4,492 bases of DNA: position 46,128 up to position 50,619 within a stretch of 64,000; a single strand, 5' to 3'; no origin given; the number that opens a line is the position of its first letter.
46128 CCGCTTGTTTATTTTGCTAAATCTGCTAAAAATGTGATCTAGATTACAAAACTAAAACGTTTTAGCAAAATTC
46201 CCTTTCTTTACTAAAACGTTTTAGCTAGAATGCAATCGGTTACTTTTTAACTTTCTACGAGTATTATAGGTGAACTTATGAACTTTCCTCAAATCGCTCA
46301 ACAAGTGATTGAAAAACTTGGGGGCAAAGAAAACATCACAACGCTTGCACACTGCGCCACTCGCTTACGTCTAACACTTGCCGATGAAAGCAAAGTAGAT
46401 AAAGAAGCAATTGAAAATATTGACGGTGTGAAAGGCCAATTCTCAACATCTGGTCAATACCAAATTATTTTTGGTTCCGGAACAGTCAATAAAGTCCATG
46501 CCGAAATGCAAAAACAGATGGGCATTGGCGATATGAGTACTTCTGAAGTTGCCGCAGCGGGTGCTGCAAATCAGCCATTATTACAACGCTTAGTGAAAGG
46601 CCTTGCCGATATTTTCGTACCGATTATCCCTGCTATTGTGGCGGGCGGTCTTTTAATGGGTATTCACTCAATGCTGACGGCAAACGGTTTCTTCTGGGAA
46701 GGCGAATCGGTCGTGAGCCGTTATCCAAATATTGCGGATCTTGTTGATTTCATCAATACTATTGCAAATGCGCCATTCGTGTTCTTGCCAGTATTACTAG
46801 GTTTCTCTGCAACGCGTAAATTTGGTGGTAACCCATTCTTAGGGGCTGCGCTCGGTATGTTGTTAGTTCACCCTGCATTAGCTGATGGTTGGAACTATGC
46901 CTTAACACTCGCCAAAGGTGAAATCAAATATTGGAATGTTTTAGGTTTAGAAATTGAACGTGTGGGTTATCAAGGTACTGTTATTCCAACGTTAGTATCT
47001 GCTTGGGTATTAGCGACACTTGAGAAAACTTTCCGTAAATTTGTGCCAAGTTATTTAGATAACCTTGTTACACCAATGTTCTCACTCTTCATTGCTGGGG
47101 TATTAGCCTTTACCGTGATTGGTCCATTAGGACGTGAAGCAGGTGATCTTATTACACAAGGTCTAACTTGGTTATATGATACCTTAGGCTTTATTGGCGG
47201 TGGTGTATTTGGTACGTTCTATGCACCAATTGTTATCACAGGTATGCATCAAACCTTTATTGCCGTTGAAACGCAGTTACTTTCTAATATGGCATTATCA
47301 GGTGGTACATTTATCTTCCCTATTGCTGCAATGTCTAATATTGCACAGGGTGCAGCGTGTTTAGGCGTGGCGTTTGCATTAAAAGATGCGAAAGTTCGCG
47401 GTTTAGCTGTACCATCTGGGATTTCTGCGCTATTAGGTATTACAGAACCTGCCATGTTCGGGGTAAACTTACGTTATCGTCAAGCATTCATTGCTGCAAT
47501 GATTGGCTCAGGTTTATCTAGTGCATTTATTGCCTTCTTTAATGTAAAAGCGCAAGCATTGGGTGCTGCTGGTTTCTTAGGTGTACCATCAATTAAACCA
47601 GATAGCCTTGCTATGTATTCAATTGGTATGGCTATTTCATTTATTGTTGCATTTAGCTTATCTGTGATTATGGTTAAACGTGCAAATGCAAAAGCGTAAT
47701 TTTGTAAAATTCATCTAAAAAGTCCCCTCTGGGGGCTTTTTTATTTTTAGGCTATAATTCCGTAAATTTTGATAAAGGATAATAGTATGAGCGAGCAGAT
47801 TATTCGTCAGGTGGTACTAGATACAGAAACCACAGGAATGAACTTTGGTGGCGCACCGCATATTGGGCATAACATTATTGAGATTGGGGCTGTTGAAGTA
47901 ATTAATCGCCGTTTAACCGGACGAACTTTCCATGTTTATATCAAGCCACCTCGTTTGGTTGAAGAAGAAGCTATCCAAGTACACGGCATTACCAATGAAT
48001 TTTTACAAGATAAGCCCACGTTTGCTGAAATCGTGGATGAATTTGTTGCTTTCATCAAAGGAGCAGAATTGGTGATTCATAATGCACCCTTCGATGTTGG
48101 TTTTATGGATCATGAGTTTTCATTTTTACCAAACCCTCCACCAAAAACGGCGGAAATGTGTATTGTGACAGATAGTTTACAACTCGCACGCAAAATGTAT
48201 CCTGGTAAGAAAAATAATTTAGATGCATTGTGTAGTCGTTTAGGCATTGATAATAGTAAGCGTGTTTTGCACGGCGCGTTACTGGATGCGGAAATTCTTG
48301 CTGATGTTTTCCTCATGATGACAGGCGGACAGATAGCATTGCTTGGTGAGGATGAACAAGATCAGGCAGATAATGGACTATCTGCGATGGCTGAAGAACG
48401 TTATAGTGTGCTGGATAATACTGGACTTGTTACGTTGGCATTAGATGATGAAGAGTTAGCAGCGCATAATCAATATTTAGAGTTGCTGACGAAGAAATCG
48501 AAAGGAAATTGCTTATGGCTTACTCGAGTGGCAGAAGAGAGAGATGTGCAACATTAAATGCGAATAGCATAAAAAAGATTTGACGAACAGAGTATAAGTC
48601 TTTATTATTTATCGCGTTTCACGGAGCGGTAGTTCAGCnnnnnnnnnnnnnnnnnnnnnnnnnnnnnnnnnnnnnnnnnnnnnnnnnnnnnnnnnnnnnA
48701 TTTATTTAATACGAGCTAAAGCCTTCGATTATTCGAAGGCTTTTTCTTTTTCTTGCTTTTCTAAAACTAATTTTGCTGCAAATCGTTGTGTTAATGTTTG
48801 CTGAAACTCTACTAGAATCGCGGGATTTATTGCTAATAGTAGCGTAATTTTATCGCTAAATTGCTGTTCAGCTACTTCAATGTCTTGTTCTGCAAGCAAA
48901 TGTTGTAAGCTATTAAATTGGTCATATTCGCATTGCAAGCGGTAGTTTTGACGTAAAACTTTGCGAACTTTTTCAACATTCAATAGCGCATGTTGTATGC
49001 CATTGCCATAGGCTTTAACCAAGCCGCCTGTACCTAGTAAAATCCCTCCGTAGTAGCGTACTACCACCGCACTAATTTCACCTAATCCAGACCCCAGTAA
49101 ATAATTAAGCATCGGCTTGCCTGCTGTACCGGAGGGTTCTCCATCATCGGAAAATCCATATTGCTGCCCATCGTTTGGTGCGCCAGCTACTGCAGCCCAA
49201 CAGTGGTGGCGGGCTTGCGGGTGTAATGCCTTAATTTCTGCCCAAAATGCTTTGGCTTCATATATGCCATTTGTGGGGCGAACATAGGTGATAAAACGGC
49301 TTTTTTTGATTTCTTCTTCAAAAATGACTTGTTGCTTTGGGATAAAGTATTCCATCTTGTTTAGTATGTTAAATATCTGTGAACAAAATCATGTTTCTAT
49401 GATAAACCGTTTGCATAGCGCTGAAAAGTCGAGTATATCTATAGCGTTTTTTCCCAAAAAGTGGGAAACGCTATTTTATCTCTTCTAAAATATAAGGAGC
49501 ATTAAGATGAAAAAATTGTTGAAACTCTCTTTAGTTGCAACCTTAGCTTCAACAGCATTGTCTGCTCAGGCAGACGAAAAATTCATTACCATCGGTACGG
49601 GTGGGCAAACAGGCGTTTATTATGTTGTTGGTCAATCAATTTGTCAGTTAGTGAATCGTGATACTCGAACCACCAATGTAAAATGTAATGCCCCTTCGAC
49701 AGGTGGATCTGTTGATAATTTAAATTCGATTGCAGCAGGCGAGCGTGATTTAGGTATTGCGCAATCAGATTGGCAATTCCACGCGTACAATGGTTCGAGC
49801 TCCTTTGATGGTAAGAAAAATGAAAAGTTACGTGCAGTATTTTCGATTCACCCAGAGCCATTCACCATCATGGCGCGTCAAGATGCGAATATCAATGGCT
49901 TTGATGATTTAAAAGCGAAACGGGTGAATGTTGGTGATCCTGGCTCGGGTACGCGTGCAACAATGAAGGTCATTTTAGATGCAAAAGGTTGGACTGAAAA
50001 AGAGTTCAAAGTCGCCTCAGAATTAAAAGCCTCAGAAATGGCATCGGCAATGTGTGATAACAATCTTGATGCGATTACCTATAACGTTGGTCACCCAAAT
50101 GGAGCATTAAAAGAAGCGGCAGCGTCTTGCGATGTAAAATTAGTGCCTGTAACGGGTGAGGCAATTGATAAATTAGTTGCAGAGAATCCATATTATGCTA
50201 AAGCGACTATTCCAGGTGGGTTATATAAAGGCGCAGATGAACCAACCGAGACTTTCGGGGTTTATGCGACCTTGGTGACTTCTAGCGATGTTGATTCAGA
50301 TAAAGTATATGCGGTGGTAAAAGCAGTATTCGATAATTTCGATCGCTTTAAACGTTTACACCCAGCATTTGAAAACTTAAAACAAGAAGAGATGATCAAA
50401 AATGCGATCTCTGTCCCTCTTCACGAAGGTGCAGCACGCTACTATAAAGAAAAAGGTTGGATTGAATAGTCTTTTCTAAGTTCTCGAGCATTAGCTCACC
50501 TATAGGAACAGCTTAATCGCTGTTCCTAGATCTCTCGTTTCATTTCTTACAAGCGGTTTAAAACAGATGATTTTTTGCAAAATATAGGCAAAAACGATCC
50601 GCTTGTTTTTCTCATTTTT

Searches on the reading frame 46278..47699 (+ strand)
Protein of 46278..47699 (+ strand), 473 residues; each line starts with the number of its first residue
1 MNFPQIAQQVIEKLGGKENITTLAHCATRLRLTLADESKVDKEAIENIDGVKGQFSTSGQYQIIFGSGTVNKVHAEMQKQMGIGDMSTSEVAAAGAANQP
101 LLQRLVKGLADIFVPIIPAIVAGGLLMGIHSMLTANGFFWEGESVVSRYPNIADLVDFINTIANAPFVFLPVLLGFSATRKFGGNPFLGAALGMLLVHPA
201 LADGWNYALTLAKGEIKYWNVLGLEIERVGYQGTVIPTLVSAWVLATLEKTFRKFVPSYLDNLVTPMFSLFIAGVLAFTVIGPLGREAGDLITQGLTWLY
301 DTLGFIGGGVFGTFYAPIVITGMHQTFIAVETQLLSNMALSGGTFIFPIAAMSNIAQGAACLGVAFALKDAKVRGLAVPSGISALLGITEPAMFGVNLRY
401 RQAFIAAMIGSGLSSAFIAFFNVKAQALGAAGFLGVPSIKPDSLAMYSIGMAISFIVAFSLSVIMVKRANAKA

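Call 52: search_protein_families(library=pfam, proteins=[window:46278-47699:+], max_evalue=0.00001)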
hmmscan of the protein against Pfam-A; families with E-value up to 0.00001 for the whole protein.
window:46278-47699:+ (473 aa): 2 families
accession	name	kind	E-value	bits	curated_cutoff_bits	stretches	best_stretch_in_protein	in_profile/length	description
PF02378.23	PTS_EIIC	-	1e-55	189.5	30.7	1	111-410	2-318/319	Phosphotransferase system, EIIC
PF00367.25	PTS_EIIB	-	1.5e-16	59.9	27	1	8-41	1-34/34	phosphotransferase system, EIIB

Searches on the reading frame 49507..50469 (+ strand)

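Call 52: search_protein_families(library=pfam, proteins=[window:49507-50469:+], max_evalue=0.00001)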
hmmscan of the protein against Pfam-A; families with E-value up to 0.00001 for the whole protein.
window:49507-50469:+ (320 aa): 2 families
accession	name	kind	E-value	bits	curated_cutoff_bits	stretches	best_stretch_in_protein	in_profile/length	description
PF16868.10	NMT1_3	-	1.1e-95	321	27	1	29-317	1-289/289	NMT1-like family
PF09084.16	NMT1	-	1.2e-07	32.3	20.5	1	66-192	29-149/216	NMT1/THI5 like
